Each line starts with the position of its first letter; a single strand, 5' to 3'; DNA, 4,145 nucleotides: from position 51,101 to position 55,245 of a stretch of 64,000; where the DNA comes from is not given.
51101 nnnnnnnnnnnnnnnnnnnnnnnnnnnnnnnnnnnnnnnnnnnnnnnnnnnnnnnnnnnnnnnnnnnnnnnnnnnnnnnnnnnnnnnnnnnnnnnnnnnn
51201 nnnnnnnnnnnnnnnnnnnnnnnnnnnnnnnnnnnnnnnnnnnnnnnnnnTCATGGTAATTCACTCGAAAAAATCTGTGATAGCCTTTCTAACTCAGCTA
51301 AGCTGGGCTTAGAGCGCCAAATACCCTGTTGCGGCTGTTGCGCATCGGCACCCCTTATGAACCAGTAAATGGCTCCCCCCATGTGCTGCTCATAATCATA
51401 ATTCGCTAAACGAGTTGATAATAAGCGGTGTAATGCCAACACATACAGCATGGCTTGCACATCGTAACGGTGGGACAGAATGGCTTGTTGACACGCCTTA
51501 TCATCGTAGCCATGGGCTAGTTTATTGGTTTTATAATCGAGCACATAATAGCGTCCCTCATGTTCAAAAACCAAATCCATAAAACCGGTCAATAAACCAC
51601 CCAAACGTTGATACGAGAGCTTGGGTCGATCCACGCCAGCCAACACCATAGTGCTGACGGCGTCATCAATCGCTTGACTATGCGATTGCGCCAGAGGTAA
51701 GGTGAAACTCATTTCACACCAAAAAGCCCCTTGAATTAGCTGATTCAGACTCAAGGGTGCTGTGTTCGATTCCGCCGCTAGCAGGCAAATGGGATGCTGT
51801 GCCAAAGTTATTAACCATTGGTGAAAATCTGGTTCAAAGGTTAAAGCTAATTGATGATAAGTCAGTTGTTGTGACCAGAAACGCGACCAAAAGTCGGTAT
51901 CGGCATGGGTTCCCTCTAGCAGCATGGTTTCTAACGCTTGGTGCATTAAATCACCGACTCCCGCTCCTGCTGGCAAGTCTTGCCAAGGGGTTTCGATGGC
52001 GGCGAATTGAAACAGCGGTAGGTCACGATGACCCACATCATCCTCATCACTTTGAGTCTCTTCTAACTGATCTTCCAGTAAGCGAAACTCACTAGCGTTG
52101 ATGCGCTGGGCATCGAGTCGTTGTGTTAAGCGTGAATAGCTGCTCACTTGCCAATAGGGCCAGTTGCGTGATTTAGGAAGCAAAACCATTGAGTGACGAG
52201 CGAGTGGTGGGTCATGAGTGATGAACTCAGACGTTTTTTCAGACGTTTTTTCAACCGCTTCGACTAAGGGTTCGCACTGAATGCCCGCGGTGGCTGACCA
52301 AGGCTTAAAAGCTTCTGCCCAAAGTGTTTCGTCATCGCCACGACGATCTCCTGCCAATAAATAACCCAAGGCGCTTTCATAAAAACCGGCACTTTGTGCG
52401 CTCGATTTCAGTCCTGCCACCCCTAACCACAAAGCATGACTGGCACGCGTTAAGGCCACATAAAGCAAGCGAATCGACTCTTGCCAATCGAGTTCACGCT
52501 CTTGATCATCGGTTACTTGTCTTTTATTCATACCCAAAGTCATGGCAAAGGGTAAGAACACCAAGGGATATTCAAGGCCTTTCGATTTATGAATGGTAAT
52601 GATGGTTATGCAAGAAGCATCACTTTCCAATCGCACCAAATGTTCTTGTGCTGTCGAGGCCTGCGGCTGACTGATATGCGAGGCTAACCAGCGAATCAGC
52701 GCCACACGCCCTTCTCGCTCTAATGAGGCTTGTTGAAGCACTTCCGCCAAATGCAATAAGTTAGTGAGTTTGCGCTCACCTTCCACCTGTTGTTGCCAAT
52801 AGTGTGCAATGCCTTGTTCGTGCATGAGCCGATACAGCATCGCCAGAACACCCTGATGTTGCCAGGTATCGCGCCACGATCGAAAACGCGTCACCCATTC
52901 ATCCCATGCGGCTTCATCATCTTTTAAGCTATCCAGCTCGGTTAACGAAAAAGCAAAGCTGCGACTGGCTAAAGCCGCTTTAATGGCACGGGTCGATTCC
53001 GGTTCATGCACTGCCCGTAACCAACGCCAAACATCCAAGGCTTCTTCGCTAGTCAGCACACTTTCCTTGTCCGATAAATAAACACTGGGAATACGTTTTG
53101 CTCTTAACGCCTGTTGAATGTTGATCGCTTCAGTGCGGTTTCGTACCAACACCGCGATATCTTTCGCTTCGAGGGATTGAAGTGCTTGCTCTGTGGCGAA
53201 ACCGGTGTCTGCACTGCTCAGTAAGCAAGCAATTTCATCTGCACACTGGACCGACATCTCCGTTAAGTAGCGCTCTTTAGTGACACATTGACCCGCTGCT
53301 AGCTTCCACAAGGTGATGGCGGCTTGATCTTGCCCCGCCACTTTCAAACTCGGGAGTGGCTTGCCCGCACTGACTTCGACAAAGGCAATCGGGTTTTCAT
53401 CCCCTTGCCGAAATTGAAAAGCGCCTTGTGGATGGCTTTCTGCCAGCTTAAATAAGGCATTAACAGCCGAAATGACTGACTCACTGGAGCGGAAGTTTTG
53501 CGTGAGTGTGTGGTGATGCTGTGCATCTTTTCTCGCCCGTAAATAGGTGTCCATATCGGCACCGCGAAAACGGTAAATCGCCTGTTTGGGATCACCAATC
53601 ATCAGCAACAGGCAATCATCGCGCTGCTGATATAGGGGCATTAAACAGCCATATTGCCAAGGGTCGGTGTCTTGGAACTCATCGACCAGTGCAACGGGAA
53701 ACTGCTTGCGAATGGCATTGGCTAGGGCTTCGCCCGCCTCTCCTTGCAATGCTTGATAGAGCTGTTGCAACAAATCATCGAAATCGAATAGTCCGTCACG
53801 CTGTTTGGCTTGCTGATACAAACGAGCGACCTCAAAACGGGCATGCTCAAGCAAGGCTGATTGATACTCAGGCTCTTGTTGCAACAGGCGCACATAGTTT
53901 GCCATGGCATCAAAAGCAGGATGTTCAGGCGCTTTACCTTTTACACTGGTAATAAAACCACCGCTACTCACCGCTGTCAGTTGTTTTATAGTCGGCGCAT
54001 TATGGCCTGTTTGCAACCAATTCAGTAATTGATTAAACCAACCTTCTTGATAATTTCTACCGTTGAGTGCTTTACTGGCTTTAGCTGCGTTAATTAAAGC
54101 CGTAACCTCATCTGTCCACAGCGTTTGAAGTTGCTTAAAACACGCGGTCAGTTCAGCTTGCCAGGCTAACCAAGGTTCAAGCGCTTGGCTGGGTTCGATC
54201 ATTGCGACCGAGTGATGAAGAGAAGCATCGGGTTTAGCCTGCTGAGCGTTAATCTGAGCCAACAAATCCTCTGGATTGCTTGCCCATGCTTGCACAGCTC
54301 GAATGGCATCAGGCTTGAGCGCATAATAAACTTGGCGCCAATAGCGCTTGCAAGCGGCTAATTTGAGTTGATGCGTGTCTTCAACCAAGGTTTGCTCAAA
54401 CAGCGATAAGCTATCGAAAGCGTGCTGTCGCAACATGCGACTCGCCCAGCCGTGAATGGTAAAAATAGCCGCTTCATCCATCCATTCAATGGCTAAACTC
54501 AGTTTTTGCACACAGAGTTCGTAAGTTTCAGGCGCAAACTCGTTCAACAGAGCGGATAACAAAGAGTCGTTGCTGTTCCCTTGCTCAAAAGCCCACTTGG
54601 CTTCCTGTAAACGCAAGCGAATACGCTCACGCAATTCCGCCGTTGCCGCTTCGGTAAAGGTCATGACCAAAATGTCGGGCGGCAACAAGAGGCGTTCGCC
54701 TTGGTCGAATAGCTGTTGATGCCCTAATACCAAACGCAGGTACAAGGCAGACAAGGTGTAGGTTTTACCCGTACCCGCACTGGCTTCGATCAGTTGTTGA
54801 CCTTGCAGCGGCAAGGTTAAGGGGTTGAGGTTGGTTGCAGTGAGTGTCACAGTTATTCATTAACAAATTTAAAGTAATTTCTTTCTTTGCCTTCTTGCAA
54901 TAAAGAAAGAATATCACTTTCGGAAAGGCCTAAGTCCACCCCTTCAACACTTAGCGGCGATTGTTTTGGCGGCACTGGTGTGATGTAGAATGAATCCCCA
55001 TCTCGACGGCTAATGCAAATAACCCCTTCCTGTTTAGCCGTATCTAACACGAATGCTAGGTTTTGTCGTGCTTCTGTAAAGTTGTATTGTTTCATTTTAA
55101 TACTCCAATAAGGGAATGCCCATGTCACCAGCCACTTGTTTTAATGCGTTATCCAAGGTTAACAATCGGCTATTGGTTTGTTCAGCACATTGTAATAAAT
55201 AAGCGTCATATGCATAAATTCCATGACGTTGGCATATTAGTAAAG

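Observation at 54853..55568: Toxin-first PIN/Phd-like TA pair wedged between recC and recB, with its own palindromic operator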

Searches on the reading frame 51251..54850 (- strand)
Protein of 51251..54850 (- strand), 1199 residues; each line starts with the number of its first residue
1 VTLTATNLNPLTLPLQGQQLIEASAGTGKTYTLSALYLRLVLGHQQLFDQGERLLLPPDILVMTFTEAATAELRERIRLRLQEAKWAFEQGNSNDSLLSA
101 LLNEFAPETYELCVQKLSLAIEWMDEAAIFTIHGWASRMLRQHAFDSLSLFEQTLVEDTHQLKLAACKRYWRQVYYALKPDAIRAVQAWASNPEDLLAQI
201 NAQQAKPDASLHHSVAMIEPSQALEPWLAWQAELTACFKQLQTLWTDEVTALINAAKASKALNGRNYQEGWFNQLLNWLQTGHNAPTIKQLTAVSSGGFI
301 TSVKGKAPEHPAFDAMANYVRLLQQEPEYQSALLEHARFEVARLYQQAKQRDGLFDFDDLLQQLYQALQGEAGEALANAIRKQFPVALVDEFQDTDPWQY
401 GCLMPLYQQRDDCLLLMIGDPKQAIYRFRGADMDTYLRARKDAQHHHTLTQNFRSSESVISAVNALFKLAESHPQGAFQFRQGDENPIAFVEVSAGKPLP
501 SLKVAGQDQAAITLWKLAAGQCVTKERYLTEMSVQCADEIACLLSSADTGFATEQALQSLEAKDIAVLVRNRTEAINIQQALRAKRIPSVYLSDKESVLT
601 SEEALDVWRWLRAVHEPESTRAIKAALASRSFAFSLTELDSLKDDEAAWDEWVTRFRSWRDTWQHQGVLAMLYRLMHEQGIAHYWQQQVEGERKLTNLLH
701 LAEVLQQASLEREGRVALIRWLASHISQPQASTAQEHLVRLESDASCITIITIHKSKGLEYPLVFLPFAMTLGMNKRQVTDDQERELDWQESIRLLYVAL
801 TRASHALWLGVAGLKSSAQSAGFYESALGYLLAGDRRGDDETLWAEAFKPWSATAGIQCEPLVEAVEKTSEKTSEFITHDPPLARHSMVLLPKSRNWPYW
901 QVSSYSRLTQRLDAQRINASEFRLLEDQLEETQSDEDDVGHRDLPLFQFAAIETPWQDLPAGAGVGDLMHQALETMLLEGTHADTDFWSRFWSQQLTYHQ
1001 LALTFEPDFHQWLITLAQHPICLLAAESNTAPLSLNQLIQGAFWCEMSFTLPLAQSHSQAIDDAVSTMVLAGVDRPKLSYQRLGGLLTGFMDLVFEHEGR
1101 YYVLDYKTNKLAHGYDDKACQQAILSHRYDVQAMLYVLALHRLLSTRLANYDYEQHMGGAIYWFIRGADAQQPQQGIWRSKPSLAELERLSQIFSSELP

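Call 3: search_protein_families(library=pfam, proteins=[window:51251-54850:-], max_evalue=0.01)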
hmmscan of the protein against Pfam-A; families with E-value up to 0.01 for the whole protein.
window:51251-54850:- (1199 aa): 8 families
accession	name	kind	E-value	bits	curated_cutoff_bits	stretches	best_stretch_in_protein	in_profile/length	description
PF00580.27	UvrD-helicase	-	1.4e-52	179.5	23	1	11-443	9-270/271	UvrD/REP helicase N-terminal domain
PF13361.12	UvrD_C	-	7.4e-22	78.7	25.6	1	449-809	3-345/350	UvrD-like helicase C-terminal domain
PF13538.12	UvrD_C_2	-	1.5e-11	44.4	27.4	1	749-809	3-51/52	UvrD-like helicase C-terminal domain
PF13245.12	AAA_19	-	6.9e-11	42.9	25.1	2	285-429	65-134/134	AAA domain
PF12705.13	PDDEXK_1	-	3.7e-09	37.3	22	1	964-1193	36-216/247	PD-(D/E)XK nuclease superfamily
PF13604.12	AAA_30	-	1.6e-05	25.2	27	0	369-464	81-165/191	AAA domain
PF13086.12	AAA_11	-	0.0031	17.8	27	0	18-79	17-74/257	AAA domain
PF01443.25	Viral_helicase1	-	0.0082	16.4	21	0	380-429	54-102/228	Viral superfamily 1 RNA helicase core domain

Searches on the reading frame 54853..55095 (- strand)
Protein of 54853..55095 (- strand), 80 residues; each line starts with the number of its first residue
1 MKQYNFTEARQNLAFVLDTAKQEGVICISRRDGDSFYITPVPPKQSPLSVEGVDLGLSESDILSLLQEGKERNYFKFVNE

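Call 3: search_protein_families(library=pfam, proteins=[window:54853-55095:-], max_evalue=0.01)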
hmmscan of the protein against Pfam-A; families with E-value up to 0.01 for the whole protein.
window:54853-55095:- (80 aa): 1 family
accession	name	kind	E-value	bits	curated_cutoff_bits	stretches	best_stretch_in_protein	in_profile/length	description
PF02604.26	PhdYeFM_antitox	-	1.3e-06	28.5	29.8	1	1-41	1-42/74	Antitoxin Phd_YefM, type II toxin-antitoxin system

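Call 4: search_protein_families(library=ncbifam, proteins=[window:54853-55095:-], max_evalue=1)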
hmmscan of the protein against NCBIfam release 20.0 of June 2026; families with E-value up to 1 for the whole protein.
window:54853-55095:- (80 aa): 2 families
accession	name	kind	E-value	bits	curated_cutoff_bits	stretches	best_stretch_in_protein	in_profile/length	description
TIGR01552.1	phd_fam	subfamily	0.0013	18.1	20.8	1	7-41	5-39/53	type II toxin-antitoxin system prevent-host-death family antitoxin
NF008499.0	PRK11409.1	equivalog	0.031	14.4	121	1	1-35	1-36/83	YoeB-YefM toxin-antitoxin system antitoxin YefM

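Call 29: search_solved_structures(query=window:54853-55095:-, max_evalue=10, show_alignments=1)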
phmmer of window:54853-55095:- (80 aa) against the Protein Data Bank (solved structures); distinct sequences matched with E-value up to 10: 1.
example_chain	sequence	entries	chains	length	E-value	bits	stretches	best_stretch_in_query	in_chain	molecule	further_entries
2a6q_A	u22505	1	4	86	1.3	12.5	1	1-38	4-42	Antitoxin yefM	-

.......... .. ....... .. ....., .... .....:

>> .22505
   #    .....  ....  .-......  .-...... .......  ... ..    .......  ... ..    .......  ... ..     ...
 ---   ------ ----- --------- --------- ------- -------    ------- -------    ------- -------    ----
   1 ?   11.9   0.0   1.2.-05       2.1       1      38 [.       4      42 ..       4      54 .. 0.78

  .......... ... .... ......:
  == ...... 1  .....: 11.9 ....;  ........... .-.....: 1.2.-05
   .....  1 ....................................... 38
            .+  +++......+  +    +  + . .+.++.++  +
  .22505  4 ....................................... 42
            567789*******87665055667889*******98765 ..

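Call 47: search_protein_families(library=padloc, proteins=[window:54853-55095:-], max_evalue=0.01)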
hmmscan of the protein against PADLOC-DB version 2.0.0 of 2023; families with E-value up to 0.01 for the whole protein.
window:54853-55095:- (80 aa): 0 families

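Call 52: search_protein_families(library=pfam, alignment_id=A3, max_evalue=0.001)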
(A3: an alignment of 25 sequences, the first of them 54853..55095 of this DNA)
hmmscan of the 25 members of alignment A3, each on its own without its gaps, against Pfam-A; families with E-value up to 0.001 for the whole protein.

A. member 1, window:54853-55095:- (80 aa): 1 family
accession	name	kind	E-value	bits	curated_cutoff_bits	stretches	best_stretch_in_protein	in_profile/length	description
PF02604.26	PhdYeFM_antitox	-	1.3e-06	28.5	29.8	1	1-41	1-42/74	Antitoxin Phd_YefM, type II toxin-antitoxin system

B. families by the number of members that match (of 25 scanned): 2 families
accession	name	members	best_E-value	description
PF02604.26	PhdYeFM_antitox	25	1.9e-09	Antitoxin Phd_YefM, type II toxin-antitoxin system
PF24307.1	DUF7486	2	0.00066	Family of unknown function (DUF7486)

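Call 53: search_solved_structures(query=A3, max_evalue=1, show_alignments=2)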
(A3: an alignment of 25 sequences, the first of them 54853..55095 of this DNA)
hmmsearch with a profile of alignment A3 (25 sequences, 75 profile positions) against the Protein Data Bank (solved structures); distinct sequences matched with E-value up to 1: 22.
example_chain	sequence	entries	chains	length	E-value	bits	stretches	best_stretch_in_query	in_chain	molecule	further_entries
6tjh_A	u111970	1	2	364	3.9e-11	45.7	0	22-44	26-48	Cake9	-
6tji_A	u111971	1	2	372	4.7e-11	45.4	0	22-44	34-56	Cake10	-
6tjg_A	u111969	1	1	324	6.6e-10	41.7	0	22-44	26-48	Cake8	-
6tjf_A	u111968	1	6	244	2.7e-07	33.4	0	22-44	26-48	Cake6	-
6tje_A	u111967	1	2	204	7.1e-06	28.8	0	22-44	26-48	Cake5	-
2a6q_A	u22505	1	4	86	1.1e-05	28.3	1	1-46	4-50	Antitoxin yefM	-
6tjd_A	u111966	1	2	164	0.00023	24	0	22-44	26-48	Cake4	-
6tjc_A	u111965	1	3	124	0.0095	18.8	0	22-44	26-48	Cake3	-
7awz_A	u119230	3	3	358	0.015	18.1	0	21-44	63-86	Scone-E | SconeE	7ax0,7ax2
7awy_A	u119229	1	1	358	0.018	18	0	21-44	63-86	Scone-R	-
4zlx_A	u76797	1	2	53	0.046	16.6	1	1-38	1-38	Antitoxin phd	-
3hs2_A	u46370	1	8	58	0.046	16.6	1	1-38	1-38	Prevent host death protein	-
3hry_A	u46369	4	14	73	0.051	16.5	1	1-38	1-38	Prevent host death protein | Antitoxin phd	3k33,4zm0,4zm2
3kh2_E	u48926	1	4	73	0.11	15.3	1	1-40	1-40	Prevent host death protein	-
4j5q_A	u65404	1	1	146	0.14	15.1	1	15-39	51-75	O-acetyl-ADP-ribose deacetylase 1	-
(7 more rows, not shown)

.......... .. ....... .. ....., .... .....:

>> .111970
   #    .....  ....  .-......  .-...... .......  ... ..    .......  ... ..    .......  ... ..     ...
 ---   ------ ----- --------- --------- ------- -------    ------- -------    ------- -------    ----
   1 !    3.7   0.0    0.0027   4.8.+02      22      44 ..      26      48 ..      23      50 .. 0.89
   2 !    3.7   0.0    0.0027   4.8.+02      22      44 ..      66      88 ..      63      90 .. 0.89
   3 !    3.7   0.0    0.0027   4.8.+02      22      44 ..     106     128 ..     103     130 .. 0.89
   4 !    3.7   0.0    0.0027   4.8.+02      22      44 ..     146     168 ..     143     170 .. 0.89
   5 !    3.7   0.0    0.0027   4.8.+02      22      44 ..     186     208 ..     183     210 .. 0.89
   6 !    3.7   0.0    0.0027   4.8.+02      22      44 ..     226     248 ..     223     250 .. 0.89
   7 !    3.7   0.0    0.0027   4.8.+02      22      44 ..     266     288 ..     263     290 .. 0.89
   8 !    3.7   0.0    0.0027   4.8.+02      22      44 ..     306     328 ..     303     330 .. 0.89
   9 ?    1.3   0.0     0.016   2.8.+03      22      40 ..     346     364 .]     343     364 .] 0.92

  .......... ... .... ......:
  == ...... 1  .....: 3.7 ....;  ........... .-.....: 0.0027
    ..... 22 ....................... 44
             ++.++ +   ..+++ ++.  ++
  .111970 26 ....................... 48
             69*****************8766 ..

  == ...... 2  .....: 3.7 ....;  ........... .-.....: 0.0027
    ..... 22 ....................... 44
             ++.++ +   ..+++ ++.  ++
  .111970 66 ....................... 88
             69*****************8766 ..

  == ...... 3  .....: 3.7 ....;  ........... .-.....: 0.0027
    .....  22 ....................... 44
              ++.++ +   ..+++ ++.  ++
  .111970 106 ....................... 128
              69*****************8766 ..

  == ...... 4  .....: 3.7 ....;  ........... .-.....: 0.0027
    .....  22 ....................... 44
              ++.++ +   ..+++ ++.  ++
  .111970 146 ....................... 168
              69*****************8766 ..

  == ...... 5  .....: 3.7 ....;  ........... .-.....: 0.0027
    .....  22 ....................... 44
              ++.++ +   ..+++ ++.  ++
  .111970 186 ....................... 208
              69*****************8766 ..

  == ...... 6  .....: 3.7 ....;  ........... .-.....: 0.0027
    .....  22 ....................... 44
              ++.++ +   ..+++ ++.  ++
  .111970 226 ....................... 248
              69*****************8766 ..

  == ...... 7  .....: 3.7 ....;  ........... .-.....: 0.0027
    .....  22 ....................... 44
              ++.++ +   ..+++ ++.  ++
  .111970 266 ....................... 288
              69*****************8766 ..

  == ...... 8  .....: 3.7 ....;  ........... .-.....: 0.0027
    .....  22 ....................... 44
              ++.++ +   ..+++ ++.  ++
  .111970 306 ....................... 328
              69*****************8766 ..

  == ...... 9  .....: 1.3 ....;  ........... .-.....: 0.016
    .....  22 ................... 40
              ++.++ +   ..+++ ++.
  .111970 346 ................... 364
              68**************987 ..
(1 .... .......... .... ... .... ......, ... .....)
